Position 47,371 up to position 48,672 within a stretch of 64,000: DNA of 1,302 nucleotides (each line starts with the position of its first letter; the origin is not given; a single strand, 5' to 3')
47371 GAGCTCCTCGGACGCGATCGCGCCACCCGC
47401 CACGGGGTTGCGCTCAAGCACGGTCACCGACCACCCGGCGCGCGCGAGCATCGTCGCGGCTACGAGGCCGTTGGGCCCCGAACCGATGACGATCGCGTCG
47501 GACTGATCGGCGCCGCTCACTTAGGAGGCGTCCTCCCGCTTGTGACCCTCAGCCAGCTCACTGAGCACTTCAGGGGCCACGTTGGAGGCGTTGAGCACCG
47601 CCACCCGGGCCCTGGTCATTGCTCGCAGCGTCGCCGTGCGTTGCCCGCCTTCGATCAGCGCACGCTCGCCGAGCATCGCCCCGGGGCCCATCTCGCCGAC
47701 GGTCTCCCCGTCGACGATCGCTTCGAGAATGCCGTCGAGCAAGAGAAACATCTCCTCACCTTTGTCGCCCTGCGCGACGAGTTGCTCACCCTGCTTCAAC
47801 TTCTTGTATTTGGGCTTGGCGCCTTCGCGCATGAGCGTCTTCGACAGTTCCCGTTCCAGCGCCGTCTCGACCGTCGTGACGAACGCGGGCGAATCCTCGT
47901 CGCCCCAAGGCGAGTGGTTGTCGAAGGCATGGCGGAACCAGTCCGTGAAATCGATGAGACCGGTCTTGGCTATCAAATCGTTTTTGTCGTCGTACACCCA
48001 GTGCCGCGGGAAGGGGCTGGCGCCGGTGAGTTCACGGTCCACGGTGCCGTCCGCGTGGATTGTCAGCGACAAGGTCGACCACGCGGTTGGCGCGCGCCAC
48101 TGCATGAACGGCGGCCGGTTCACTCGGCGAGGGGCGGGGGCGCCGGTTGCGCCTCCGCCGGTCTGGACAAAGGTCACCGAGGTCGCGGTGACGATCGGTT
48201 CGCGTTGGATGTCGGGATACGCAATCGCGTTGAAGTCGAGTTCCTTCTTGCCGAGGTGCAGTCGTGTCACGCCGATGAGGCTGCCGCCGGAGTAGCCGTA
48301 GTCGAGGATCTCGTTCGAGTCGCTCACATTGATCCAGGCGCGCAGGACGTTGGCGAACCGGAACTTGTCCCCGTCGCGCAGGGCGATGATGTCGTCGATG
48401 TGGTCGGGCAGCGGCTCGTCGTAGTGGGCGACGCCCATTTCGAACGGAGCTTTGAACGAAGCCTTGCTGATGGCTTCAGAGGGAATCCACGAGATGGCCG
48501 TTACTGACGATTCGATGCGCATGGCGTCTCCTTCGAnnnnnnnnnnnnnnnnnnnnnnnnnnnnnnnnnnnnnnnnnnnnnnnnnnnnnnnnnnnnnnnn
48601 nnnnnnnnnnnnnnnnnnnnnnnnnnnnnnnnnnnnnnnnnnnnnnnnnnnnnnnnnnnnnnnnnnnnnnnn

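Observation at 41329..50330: Candidate undescribed system: cAMP-linked, two-component-controlled extracytoplasmic copper-protein redox module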

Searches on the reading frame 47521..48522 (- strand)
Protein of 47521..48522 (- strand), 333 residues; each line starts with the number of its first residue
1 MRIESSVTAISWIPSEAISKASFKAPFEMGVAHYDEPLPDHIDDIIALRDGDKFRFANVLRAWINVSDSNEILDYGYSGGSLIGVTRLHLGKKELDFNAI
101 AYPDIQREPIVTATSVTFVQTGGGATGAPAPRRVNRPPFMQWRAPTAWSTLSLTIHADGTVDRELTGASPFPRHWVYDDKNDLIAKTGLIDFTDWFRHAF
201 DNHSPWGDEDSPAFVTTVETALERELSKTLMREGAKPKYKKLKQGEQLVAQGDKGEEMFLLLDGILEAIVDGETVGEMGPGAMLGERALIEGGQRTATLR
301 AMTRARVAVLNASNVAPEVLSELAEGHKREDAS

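Call 4: search_protein_families(library=pfam, proteins=[window:47521-48522:-], max_evalue=0.01)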
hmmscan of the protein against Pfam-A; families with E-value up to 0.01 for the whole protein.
window:47521-48522:- (333 aa): 1 family
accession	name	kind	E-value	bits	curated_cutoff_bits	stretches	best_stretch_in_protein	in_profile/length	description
PF00027.35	cNMP_binding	-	1.1e-15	57.8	27.5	1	240-314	2-81/89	Cyclic nucleotide-binding domain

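Call 5: search_protein_families(library=ncbifam, proteins=[window:47521-48522:-], max_evalue=0.01)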
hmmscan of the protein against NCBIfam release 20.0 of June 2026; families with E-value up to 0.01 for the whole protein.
window:47521-48522:- (333 aa): 4 families
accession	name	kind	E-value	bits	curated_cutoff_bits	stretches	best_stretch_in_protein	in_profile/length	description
TIGR03896.1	cyc_nuc_ocin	subfamily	0.00024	20.6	161.05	1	238-317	162-246/317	bacteriocin-type transport-associated protein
NF058543.1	ActPatMycb56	equivalog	0.00057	18.8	460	1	240-304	22-90/317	acetyltransferase Pat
NF041163.2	encap_f2b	equivalog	0.0014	17.9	400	1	236-316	94-180/450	family 2B encapsulin nanocompartment shell protein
NF008732.0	PRK11753.1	equivalog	0.0082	15.6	266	0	235-310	21-102/214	cAMP-activated global transcriptional regulator CRP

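Call 7: find_homologous_proteins(query=window:47521-48522:-)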
Query window:47521-48522:- (333 aa): 7991 proteins with E <= 0.001 among 8000 candidates; the best 120 are listed.
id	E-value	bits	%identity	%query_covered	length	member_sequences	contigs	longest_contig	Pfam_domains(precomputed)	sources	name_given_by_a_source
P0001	8.0e-222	753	100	100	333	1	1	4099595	PF00027.36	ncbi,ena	-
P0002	2.0e-209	712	93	100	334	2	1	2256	PF00027.36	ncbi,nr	ncbi:MAG: cyclic nucleotide-binding domain-containing protein [Actinobacteria bacterium]|nr:cyclic n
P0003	2.8e-193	659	85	100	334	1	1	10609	PF00027.36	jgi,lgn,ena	-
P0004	8.0e-180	615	80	99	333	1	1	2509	PF00027.36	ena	-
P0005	1.2e-177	608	79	99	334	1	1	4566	PF00027.36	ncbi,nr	ncbi:MAG TPA: cyclic nucleotide-binding domain-containing protein [Acidimicrobiales bacterium]|nr:cy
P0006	3.8e-175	600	78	99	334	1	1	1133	PF00027.36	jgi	jgi:hypothetical protein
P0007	1.2e-171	588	76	99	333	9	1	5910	PF00027.36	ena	-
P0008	6.7e-169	579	76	99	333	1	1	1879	PF00027.36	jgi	jgi:hypothetical protein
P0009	2.2e-168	578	75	100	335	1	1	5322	PF00027.36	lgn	-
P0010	2.5e-168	577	75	100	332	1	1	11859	PF00027.36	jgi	jgi:hypothetical protein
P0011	5.7e-168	576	73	100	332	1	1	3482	PF00027.36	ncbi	ncbi:MAG: hypothetical protein QOI61_1100 [Actinomycetota bacterium]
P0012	3.0e-167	574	74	100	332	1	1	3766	PF00027.36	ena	-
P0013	7.5e-166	569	74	99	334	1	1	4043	PF00027.36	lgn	-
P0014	8.6e-166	569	74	100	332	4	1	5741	PF00027.36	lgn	-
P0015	4.3e-165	567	72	100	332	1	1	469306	PF00027.36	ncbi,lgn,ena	-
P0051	8.7e-132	457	61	100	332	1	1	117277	PF00027.36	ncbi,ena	-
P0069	3.9e-130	452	61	99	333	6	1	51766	PF00027.36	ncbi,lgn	ncbi:MAG: cyclic nucleotide-binding domain-containing protein [Acidimicrobiia bacterium]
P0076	2.0e-129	450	61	100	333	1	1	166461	PF00027.36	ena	-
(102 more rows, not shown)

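Call 9: find_related_loci(query=A1, collection=genome_contigs, flank=10000)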
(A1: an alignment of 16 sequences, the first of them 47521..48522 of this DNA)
Query A1 (333 aa) in genome_contigs; peptide patterns used: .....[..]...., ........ (x = any residue, [..] = any of these).
599 stretches matched a pattern (row limit reached: there are more); 461 encode a relative of the query (tblastn E <= 1e-3); the best 80 are kept; 80 distinct loci.
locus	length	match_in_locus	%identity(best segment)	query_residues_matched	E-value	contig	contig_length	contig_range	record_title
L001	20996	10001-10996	73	1-331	3e-167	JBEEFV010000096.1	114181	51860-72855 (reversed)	MAG: Actinomycetota bacterium isolate BP_93 scaffold_1363537, whole genome shotgun sequence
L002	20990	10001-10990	72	1-330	4e-164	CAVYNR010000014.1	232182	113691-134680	MAG: uncultured Actinomycetes bacterium isolate MFD04212.bin.2.8 genome assembly, contig: contig_7941, whole genome shot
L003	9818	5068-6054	60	2-331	1e-132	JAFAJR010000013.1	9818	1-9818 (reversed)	MAG: Candidatus Dormiibacterota bacterium isolate CP_BE_BS_R3_5 BE_BS_R3_k147_1990280, whole genome shotgun sequence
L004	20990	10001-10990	60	1-332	2e-131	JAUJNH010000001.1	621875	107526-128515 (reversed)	MAG: Acidimicrobiales bacterium isolate YX2bin23 opera_contig_22, whole genome shotgun sequence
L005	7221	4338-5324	61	1-331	3e-131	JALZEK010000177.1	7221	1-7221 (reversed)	MAG: Actinomycetota bacterium isolate NEG bin11 SC8816-18_k127_2228713, whole genome shotgun sequence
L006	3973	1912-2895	60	1-331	2e-133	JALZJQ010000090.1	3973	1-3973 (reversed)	MAG: Actinomycetota bacterium isolate MOJ bin44 SC8837-39_k127_1163214, whole genome shotgun sequence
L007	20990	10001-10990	58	1-332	6e-131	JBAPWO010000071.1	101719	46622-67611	MAG: Candidatus Dormiibacterota bacterium isolate MFD00682_ilm_asm_bin16 k127_149415, whole genome shotgun sequence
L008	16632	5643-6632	59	1-331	2e-130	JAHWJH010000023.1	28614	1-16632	MAG: Actinomycetota bacterium isolate 0707_bin12 NODE_23_length_28614_cov_11.259978, whole genome shotgun sequence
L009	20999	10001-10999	59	1-331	2e-129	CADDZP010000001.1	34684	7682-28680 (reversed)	Actinobacteria bacterium isolate 24 genome assembly, contig: NODE_668_length_34684_cov_6.058975, whole genome shotgun se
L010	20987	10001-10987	57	2-331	1e-129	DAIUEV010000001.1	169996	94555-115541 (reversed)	MAG TPA_asm: Acidimicrobiales bacterium isolate CTOTU28683 NODE_18_length_169996_cov_17.891839, whole genome shotgun seq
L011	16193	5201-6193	57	1-333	2e-129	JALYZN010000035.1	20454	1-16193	MAG: Candidatus Dormiibacterota bacterium isolate KAP bin66 SD1490-92_k127_2337830, whole genome shotgun sequence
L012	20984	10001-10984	59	1-330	1e-128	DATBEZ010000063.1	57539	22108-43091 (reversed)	MAG TPA_asm: Acidimicrobiia bacterium isolate SMAG_U3796 k141_3118740, whole genome shotgun sequence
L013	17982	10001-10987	60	1-331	2e-128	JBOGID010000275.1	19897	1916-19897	MAG: Acidimicrobiales bacterium isolate M3-S_metabat2.bin.145 k127_2855491, whole genome shotgun sequence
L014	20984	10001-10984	60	1-330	2e-128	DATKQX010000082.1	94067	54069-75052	MAG TPA_asm: Candidatus Saccharimonadales bacterium isolate SMAG_U14013 k141_1060406, whole genome shotgun sequence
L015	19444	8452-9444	58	1-331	9e-128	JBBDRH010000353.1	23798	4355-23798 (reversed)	MAG: Actinomycetota bacterium isolate LejiaC_63_9 Lejia_C_4947_length_23798_cov_5, whole genome shotgun sequence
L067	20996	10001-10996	55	1-333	2e-118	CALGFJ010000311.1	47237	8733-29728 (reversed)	MAG TPA_asm: uncultured Acidimicrobiaceae bacterium isolate ERR1035438_bin.131_CONCOCT_v1.1_MAG genome assembly, contig:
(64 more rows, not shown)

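Call 11: find_encoding_contigs(protein=P0001, flank=10000, max_places=3)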
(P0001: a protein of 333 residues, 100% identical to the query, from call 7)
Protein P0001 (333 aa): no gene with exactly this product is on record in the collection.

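Call 12: find_encoding_contigs(protein=P0076, flank=10000, max_places=2)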
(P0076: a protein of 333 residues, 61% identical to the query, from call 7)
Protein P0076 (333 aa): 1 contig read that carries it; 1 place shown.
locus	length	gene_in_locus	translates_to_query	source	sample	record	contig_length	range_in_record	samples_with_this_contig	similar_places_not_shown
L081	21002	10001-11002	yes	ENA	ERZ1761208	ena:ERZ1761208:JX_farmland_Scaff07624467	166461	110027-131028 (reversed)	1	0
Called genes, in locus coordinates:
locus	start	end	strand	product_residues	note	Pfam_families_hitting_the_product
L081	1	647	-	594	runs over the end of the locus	PF02446:Glyco_hydro_77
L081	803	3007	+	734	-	PF02922:CBM_48, PF00128:Alpha-amylase (weak)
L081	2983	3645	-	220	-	PF00072:Response_reg, PF00196:GerE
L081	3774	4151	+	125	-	PF00072:Response_reg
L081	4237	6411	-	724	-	PF07730:HisKA_3, PF02518:HATPase_c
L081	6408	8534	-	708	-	PF07730:HisKA_3, PF02518:HATPase_c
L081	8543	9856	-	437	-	PF00072:Response_reg, PF00211:Guanylate_cyc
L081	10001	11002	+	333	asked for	PF00027:cNMP_binding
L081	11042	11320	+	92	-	-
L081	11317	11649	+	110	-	PF02452:PemK_toxin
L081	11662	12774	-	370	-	PF10009:DUF2252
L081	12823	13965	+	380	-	PF00999:Na_H_Exchanger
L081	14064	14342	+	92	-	PF07704:PSK_trans_fac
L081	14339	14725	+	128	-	PF01850:PIN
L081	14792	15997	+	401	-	PF00535:Glycos_transf_2, PF04138:GtrA_DPMS_TM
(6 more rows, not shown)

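Call 13: find_encoding_contigs(protein=P0015, flank=10000, max_places=2)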
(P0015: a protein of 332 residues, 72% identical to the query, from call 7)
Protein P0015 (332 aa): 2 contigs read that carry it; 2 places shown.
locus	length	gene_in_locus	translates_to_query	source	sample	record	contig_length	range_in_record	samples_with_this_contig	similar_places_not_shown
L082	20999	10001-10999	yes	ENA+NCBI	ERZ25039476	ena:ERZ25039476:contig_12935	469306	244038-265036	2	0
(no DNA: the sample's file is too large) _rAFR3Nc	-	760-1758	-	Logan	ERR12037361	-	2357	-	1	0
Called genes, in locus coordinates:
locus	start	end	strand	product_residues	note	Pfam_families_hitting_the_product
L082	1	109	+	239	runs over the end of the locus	PF00501:AMP-binding (faint), PF13193:AMP-binding_C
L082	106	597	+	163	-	PF25109:HAD_PNKP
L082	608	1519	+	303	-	PF00685:Sulfotransfer_1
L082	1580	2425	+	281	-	PF01435:Peptidase_M48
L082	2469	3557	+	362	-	PF01551:Peptidase_M23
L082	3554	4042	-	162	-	PF04461:YajQ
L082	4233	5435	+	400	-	-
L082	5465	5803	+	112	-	PF08281:Sigma70_r4_2 (faint), PF00196:GerE, PF04545:Sigma70_r4 (faint)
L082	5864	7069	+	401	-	PF00890:FAD_binding_2 (faint), PF01266:DAO (faint), PF01494:FAD_binding_3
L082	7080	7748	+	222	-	PF00072:Response_reg, PF00196:GerE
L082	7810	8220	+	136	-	PF00072:Response_reg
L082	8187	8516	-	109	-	PF00211:Guanylate_cyc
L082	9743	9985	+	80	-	PF00127:Copper-bind (weak), PF13473:Cupredoxin_1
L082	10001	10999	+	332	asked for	PF00027:cNMP_binding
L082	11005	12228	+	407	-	PF00127:Copper-bind (faint)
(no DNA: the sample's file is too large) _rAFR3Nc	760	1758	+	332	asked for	PF00027:cNMP_binding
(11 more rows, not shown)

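Call 24: predict_structure(alignment_id=A1)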
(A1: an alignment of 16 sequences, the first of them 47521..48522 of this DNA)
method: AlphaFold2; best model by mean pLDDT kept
length: 333 residues; sequences in the alignment: 16
mean_pLDDT: 67.2   pTM: 0.54
mean pLDDT of the five models: 67.2, 66.4, 66.0, 64.1, 63.3
residues with pLDDT >= 90: 68; 70-90: 94; 50-70: 90; < 50: 81
segments of 3 or more residues with pLDDT < 50: 21-32, 129-144, 191-230, 325-333
pLDDT, mean of each block of 10 residues (from residue 1): 95 62 45 67 90 83 95 94 68 63 76 93 61 36 57 94 76 83 77 39 31 27 38 61 88 78 65 65 61 74 74 65 47 32
secondary structure, 60 per line:
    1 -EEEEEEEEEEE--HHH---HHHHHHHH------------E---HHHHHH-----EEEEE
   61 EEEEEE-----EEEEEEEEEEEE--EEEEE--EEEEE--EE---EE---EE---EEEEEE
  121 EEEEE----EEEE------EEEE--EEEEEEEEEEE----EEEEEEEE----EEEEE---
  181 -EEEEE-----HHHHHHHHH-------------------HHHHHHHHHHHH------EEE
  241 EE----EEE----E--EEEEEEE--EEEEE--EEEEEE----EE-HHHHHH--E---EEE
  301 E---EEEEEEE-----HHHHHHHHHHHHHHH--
elements in order: E2-12 H21-28 H45-50 E56-66 E72-83 E86-90 E93-97 E115-125 E130-133 E140-143 E146-156 E161-168 E173-177 E182-186 H192-200 H220-231 E238-242 E247-249 E257-263 E266-270 E273-278 H286-291 E298-301 E305-311 H317-331

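Call 53: list_cluster_members(proteins=[P0001, P0121])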
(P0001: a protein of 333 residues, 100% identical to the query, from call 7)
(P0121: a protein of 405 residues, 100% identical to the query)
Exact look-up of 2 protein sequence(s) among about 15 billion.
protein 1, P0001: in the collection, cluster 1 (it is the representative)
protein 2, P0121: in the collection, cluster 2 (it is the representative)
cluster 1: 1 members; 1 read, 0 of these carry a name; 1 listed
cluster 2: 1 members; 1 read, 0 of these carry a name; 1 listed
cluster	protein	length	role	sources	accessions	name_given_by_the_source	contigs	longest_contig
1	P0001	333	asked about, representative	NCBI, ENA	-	-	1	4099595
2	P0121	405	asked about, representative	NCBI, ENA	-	-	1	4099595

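Call 63: fold_search(model_id=the predicted structure, library=pdb)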
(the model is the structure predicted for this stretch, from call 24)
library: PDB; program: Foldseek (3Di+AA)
matches with E <= 10: 1447; with E <= 0.001: 564
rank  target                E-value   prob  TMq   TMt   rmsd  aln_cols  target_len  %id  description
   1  3u11_A                7.9e-08  1.00  0.27  0.43  10.4       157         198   21  Tetramerization dynamics of the C-terminus underlies isoform-specific cAMP-gating in HCN channels (released 2011-10-26)
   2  5dyk                  1.3e-07  1.00  0.25  0.11  19.3       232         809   13  Crystal structure of the cGMP-dependent protein kinase PKG from Plasmodium falciparum - Apo form (released 2015-11-04)
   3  2pqq_C                1.4e-07  1.00  0.28  0.60   3.9       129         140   22  Structural Genomics, the crystal structure of the N-terminal domain of a transcriptional regulator from Streptomyces c (released 2007-06-05)
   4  2pqq_B                2.5e-07  1.00  0.27  0.58   4.0       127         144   26  Structural Genomics, the crystal structure of the N-terminal domain of a transcriptional regulator from Streptomyces c (released 2007-06-05)
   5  2pqq_A                2.5e-07  1.00  0.28  0.57   4.8       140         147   22  Structural Genomics, the crystal structure of the N-terminal domain of a transcriptional regulator from Streptomyces c (released 2007-06-05)
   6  3u10                  2.5e-07  1.00  0.26  0.41  10.7       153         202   22  Tetramerization dynamics of the C-terminus underlies isoform-specific cAMP-gating in HCN channels (released 2011-10-26)
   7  5khh                  2.8e-07  1.00  0.26  0.43  10.5       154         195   23  HCN2 CNBD in complex with inosine-3', 5'-cyclic monophosphate (cIMP) (released 2016-09-14)
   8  2qcs_B                2.8e-07  1.00  0.27  0.30  20.2       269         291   15  A complex structure between the Catalytic and Regulatory subunit of Protein Kinase A that represents the inhibited sta (released 2007-11-06)
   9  3bpz_A                3.3e-07  1.00  0.27  0.43  10.5       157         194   23  HCN2-I 443-460 E502K in the presence of cAMP (released 2008-03-25)
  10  8t4m_A                4.4e-07  1.00  0.25  0.16  10.7       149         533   21  Closed human HCN1 F186C S264C bound to cAMP, reconstituted in LMNG + SPL (released 2024-06-12)
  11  4kl1_A                4.6e-07  1.00  0.27  0.44  10.5       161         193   19  HCN4 CNBD in complex with cGMP (released 2014-04-30)
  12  5k8s_A                4.9e-07  1.00  0.28  0.60   3.6       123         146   22  cAMP bound PfPKA-R (297-441) (released 2016-10-12)
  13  3pna_A                5.4e-07  1.00  0.26  0.61   8.2       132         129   21  Crystal Structure of cAMP bound (91-244)RIa Subunit of cAMP-dependent Protein Kinase (released 2011-02-09)
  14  9upg_C                5.4e-07  1.00  0.28  0.19  10.0       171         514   19  Cryo-EM structure of human olfactory CNGA2/A4/B1 in CaM-bound closed state (released 2025-09-24)
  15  3tnp_B                5.4e-07  1.00  0.24  0.29  15.2       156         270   16  Structure and Allostery of the PKA RIIb Tetrameric Holoenzyme (released 2012-02-01)
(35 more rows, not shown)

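Call 64: search_protein_families(library=pfam, alignment_id=A1, max_evalue=5)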
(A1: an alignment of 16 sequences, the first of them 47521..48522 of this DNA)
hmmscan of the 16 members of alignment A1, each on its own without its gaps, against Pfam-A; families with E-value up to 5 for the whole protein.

A. member 1, window:47521-48522:- (333 aa): 2 families
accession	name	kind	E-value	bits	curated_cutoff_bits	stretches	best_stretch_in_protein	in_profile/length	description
PF00027.35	cNMP_binding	-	1.1e-15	57.8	27.5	1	240-314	2-81/89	Cyclic nucleotide-binding domain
PF07883.17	Cupin_2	-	0.12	12.5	27.2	1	243-282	6-44/70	Cupin domain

B. families by the number of members that match (of 16 scanned): 7 families
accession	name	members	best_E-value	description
PF00027.35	cNMP_binding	16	2.7e-16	Cyclic nucleotide-binding domain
PF07883.17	Cupin_2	3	0.027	Cupin domain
PF11211.13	DUF2997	1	0.023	Protein of unknown function (DUF2997)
PF20344.3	DUF6639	1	0.035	Family of unknown function (DUF6639)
PF24001.1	DUF7317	1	0.082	Family of unknown function (DUF7317)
PF09134.16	Invasin_D3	1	0.097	Invasin, domain 3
PF15284.11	PAGK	1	0.22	Phage-encoded virulence factor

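Call 66: search_protein_families(library=ncbifam, proteins=[L067:11843-13255:+], max_evalue=0.00001)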
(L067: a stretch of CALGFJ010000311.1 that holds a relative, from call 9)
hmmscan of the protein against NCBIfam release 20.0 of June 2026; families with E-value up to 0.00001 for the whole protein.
L067:11843-13255:+ (471 aa): 15 families
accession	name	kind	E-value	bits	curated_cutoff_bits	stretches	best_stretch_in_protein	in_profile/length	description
NF045689.1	BCarotKetCrtO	equivalog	3.1e-27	95.4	1000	2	288-470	332-535/563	beta-carotene ketolase CrtO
TIGR02734.1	crtI_fam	subfamily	1.6e-17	63.4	238.1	1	9-125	1-121/504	phytoene desaturase family protein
NF045637.1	carotdesatCrtDProt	equivalog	1.7e-14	53.3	580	1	10-246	2-247/485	1-hydroxycarotenoid 3,4-desaturase CrtD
NF058655.1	CrtID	equivalog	5e-12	45.4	640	1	10-76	2-67/478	bifunctional phytoene desaturase/3,4-desaturase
NF005560.0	PRK07233.1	equivalog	1.4e-09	37.3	252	1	10-57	4-54/435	hypothetical protein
NF003585.0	PRK05249.1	equivalog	3.9e-07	29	465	1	5-47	5-47/464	Si-specific NAD(P)(+) transhydrogenase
TIGR00292.1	TIGR00292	equivalog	4.4e-07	29.4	148.3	1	7-45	22-60/254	sulfide-dependent adenosine diphosphate thiazole synthase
TIGR02733.1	desat_CrtD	equivalog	5.9e-07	28.5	549.7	0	9-62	4-55/492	C-3',4' desaturase CrtD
TIGR03467.1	HpnE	equivalog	6.3e-07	29.1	283.05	1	10-47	2-39/430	hydroxysqualene dehydroxylase HpnE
NF005547.0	PRK07208.1-3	equivalog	3.1e-06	26.2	380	1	9-49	7-47/465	hypothetical protein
TIGR03315.1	Se_ygfK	equivalog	6e-06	24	835.3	1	9-46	540-577/1012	putative selenate reductase subunit YgfK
TIGR01316.1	gltA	equivalog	6.2e-06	25.3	471.75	1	6-43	133-170/449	NADPH-dependent glutamate synthase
NF010590.0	PRK13984.1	equivalog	7.7e-06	24.3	946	0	10-46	292-328/611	putative oxidoreductase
TIGR01317.1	GOGAT_sm_gam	subfamily_domain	8.4e-06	24.9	447.7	0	10-43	147-180/485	glutamate synthase small subunit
NF009410.0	PRK12771.1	subfamily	8.5e-06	24.6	516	0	10-43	142-175/566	NAD(P)-binding protein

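Call 67: search_protein_families(library=padloc, proteins=[window:47521-48522:-], max_evalue=0.01)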
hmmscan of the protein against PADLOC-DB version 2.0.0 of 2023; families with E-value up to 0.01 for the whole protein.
window:47521-48522:- (333 aa): 5 families
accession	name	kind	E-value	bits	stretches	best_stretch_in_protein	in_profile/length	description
PDLC00731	Effector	-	1.9e-10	38.2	1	225-314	31-118/306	TIR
PDLC00732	Effector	-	2e-09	34.8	1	237-314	36-114/301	TIR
PDLC02371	PycTIR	-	6.7e-09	33.5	1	238-313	38-114/288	-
PDLC00734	PycC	-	4e-08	30.7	1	229-313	28-114/374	Pycsar cyclase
PDLC00730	Effector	-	6.6e-07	26.8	1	227-311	49-130/299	TIR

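Call 93: search_dna_similar(query=window:47521-48522:-, collection=plasmids, mode=protein, max_rows=10)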
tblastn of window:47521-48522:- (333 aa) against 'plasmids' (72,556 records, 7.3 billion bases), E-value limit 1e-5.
No match.

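Call 95: find_encoding_contigs(protein=P0051, flank=9000, max_places=1)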
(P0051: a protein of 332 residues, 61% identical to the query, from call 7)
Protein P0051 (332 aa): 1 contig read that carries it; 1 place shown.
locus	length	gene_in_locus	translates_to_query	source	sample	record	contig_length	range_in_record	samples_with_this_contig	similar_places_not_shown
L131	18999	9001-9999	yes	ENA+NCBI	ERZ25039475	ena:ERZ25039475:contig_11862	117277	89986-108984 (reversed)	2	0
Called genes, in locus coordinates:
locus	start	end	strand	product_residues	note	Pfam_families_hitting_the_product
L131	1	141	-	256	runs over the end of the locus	PF13489:Methyltransf_23, PF13847:Methyltransf_31 (weak), PF08241:Methyltransf_11, PF08242:Methyltransf_12, PF13649:Methyltransf_25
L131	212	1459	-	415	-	PF16640:Big_3_5 (faint)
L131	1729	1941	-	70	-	PF00313:CSD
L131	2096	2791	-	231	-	PF00072:Response_reg, PF00196:GerE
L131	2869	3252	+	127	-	PF00072:Response_reg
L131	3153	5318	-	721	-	PF07730:HisKA_3, PF02518:HATPase_c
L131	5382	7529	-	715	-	PF07730:HisKA_3, PF13581:HATPase_c_2 (faint), PF02518:HATPase_c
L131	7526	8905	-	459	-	PF00072:Response_reg, PF00211:Guanylate_cyc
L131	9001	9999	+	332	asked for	PF00027:cNMP_binding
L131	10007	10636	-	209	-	PF08544:GHMP_kinases_C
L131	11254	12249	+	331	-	-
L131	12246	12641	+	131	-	PF03734:YkuD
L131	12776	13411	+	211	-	PF00072:Response_reg, PF00486:Trans_reg_C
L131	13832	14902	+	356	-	PF00672:HAMP, PF00512:HisKA, PF02518:HATPase_c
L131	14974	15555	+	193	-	PF01794:Ferric_reduct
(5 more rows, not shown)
